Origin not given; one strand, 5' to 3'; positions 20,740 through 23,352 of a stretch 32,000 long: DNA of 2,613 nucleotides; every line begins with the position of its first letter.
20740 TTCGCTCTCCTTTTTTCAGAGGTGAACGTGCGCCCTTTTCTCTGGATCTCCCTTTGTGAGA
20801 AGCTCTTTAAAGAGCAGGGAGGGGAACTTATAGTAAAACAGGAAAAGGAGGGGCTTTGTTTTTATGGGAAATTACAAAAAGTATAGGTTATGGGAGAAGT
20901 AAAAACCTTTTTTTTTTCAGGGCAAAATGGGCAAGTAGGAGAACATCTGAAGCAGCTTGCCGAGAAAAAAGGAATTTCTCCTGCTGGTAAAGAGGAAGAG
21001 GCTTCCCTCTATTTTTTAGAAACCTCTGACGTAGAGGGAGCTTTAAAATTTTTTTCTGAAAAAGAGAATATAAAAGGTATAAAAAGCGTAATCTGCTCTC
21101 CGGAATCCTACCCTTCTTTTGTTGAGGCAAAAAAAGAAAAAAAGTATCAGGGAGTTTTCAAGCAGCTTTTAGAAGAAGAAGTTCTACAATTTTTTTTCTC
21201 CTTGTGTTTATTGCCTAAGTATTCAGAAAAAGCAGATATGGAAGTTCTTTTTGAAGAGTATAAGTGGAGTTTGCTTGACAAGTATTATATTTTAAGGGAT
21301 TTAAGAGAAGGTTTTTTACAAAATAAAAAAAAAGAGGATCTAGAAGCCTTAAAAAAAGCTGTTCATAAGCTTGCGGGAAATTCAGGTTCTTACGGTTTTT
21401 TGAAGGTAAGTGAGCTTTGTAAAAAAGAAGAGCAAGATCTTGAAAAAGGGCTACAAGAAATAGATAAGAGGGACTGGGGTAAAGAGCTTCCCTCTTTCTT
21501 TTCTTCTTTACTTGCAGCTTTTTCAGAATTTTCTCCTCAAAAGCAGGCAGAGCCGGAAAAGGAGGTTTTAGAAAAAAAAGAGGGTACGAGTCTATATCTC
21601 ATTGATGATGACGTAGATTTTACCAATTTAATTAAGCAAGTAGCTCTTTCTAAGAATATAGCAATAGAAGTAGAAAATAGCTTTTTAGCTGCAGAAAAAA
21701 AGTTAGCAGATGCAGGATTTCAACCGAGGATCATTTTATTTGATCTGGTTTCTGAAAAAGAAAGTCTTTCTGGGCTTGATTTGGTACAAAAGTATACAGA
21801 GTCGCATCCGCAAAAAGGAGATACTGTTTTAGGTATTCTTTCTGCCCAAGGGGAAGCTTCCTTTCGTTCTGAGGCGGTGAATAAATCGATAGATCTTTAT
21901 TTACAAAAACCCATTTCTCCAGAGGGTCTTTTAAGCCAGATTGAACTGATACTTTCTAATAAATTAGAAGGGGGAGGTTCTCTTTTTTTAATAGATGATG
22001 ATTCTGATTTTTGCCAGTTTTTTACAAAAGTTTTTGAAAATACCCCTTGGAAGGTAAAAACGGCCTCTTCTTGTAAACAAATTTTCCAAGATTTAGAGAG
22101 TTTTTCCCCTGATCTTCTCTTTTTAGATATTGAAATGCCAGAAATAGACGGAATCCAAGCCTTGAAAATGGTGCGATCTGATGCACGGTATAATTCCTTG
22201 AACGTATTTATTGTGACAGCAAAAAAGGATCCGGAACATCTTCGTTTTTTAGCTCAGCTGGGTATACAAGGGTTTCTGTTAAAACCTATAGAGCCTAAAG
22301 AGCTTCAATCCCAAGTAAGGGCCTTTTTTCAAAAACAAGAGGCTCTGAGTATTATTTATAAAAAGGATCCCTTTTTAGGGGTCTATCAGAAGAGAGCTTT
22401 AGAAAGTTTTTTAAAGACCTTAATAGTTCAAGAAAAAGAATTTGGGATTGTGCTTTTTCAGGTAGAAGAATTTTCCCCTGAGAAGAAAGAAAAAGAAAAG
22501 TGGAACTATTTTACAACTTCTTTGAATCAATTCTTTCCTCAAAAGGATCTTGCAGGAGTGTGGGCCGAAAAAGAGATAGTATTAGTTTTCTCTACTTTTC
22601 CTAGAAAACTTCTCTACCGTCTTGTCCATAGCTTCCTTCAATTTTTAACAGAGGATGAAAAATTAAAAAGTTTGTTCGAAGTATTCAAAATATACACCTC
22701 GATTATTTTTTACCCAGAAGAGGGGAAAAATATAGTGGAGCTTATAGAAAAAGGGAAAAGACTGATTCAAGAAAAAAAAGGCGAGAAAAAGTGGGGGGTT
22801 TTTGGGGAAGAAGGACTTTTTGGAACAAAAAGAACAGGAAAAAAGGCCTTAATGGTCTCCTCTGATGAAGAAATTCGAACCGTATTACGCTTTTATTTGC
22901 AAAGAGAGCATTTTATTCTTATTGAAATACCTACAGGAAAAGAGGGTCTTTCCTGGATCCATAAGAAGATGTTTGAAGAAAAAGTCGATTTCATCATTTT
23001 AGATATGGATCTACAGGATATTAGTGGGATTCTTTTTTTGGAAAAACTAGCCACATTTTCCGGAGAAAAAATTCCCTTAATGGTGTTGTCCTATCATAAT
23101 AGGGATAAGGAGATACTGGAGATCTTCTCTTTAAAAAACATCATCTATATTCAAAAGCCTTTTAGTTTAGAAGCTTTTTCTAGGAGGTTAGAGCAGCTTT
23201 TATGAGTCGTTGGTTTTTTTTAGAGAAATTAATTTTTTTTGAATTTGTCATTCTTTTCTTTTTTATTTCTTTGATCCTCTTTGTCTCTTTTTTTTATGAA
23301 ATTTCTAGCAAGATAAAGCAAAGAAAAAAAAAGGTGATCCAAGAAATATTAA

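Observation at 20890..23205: HPt-REC-REC-(degenerate GGDEF)-REC: a PleD-like core with a dead cyclase and extra phosphorelay modules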

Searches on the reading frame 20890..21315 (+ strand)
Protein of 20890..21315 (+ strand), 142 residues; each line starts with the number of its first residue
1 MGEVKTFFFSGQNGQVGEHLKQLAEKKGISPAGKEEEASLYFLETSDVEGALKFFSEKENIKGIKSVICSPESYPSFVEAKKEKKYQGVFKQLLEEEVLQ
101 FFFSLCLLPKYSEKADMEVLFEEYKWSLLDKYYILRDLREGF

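Call 6: search_protein_families(library=pfam, proteins=[window:20890-21315:+], max_evalue=10)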
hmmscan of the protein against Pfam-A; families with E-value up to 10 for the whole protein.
seq(142 aa): 2 families
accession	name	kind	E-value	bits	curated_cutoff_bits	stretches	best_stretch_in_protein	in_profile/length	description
PF22728.1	NCH1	-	0.0029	17.8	27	1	36-128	24-118/173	NACHT C-terminal Helical domain 1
PF13877.11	RPAP3_C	-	0.12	13.4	23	1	70-117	18-64/92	Potential Monad-binding region of RPAP3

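Call 60: predict_structure(alignment_id=A4)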
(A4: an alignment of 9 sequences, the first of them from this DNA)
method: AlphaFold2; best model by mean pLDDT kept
length: 117 residues; sequences in the alignment: 9
mean_pLDDT: 55.2   pTM: 0.45
mean pLDDT of the five models: 55.2, 42.2, 42.0, 40.7, 38.6
residues with pLDDT >= 90: 0; 70-90: 28; 50-70: 38; < 50: 51
segments of 3 or more residues with pLDDT < 50: 1-21, 27-40, 103-117
pLDDT, mean of each block of 10 residues (from residue 1): 36 42 47 38 61 67 64 71 80 68 44 40
secondary structure, 60 per line:
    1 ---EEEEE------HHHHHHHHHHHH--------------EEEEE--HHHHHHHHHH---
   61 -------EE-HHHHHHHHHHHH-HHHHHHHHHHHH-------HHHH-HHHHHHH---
elements in order: E4-8 H15-26 E41-45 H48-57 H71-82 H84-95 H103-106 H108-114
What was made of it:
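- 20890..21240 (+): N-terminal ~117 aa, unassigned; relatives carry a genuine REC at this position. AF2 pLDDT is 55, with a weak beta-alpha pattern only (call 60).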

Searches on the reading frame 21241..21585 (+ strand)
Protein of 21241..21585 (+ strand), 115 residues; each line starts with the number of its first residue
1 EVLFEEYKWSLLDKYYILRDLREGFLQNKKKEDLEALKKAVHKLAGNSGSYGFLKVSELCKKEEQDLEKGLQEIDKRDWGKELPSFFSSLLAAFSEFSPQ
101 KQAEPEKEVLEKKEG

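Call 6: search_protein_families(library=pfam, proteins=[window:21241-21585:+], max_evalue=10)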
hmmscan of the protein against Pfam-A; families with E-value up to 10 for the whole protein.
seq(115 aa): 1 family
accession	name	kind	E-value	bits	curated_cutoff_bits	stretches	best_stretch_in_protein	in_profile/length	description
PF01627.28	Hpt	-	1.3e-07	32.2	24.6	1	19-76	15-68/84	Hpt domain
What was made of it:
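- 21241..21534 (+): HPt domain; phospho-His candidate His159 (nt 21364-21366) within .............. Pfam Hpt 32.2 bits against a cutoff of 24.6 (call 6).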

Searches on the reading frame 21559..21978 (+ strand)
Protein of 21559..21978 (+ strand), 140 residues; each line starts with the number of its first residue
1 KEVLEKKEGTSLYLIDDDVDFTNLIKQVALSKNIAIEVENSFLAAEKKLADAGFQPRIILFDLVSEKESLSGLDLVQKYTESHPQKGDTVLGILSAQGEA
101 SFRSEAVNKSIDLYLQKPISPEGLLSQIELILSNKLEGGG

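Call 6: search_protein_families(library=pfam, proteins=[window:21559-21978:+], max_evalue=10)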
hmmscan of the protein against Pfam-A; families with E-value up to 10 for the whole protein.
seq(140 aa): 2 families
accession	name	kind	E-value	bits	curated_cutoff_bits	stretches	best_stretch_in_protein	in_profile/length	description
PF00072.30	Response_reg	-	5.8e-07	30.1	30.2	1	14-128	3-110/111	Response regulator receiver domain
PF10644.15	Misat_Tub_SegII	-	0.12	13.1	26.5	1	35-108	37-110/115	Misato Segment II tubulin-like domain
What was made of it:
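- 21586..21954 (+): REC1 with a complete phospho-site (D240, D241, D285, S318, K340). Pfam 30.1 bits, borderline (call 6).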

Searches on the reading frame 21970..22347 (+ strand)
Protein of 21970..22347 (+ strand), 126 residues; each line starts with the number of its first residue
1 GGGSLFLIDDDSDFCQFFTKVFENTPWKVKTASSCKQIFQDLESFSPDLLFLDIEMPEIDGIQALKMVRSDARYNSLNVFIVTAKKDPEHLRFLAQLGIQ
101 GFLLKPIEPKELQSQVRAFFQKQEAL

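Call 6: search_protein_families(library=pfam, proteins=[window:21970-22347:+], max_evalue=10)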
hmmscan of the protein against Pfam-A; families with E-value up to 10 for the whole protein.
seq(126 aa): 3 families
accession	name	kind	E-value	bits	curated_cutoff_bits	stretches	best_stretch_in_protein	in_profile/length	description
PF00072.30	Response_reg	-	8.8e-24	84.3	30.2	1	6-116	2-110/111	Response regulator receiver domain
PF11501.13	bCoV_NSP1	-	0.075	13.2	25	1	13-59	13-57/138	Betacoronavirus replicase NSP1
PF21332.3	AmiR_N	-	0.078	13.4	27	1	48-115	42-106/111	AmiR, N-terminal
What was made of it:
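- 21976..22329 (+): REC2 with a complete phospho-site (D370, D371, D413, T443, K465); its last helix continues into the stalk. Pfam 84.3 bits (call 6).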

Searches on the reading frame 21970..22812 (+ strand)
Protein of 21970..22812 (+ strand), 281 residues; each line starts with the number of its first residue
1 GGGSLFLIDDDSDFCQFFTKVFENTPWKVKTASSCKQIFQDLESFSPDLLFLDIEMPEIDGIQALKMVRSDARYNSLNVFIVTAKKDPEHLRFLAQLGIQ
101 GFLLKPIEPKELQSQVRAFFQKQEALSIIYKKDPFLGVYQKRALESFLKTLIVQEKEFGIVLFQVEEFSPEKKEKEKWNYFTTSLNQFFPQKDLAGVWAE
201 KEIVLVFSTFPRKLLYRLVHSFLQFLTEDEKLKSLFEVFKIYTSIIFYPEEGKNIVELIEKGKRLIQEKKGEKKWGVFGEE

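Call 80: search_solved_structures(query=window:21970-22812:+, max_evalue=1e-10, show_alignments=0)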
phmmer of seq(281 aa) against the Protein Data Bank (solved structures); distinct sequences matched with E-value up to 1e-10: 9.
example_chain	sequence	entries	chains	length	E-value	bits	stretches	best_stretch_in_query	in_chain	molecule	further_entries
1mvo_A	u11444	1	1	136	1.2e-12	51.2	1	5-125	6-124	PhoP response regulator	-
1udr_A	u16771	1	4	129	1.7e-11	47.5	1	29-122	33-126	CHEY PROTEIN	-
1nxo_A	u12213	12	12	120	1.7e-11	47.4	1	5-122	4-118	DNA-binding response regulator | Response regulator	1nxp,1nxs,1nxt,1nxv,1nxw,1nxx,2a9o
6eb7_A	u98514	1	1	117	3.3e-11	46.5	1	5-121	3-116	DNA-binding response regulator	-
8phx_A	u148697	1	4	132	3.8e-11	46.3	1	35-115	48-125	Histidine protein kinase SLN1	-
3nhz_A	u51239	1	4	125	5.7e-11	45.7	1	5-122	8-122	Two component system transcriptional regulator mtrA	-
3t6k_A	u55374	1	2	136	6.8e-11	45.5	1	4-119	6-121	Response regulator receiver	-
4ja2_A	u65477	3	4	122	6.9e-11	45.5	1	5-118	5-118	Response regulator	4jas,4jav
9xzo_A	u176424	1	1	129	7.1e-11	45.4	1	5-118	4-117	De novo protein M1X0B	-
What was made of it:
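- Tried and rejected: A PDB sequence search with REC2-GGDEF* as a single sequence hit only generic receivers, so it could not discriminate PleD from WspR (call 80).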

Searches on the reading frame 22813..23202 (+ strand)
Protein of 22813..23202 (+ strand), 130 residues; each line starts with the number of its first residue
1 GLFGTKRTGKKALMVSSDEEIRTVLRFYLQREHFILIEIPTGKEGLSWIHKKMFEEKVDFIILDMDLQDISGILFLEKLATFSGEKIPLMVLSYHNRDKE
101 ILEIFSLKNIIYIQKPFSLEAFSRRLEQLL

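Call 6: search_protein_families(library=pfam, proteins=[window:22813-23202:+], max_evalue=10)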
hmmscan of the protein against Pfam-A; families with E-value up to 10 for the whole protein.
seq(130 aa): 2 families
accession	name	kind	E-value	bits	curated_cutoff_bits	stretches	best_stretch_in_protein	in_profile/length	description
PF00072.30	Response_reg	-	1.8e-14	54.3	30.2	1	13-125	2-109/111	Response regulator receiver domain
PF25406.1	PH_31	-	0.081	13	29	1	82-128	75-121/183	PH-like domain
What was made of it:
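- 22843..23202 (+): REC3 with acceptor D705, S734 and K756; the acidic pocket is half-lost (S658, D659). Pfam 54.3 bits (call 6).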
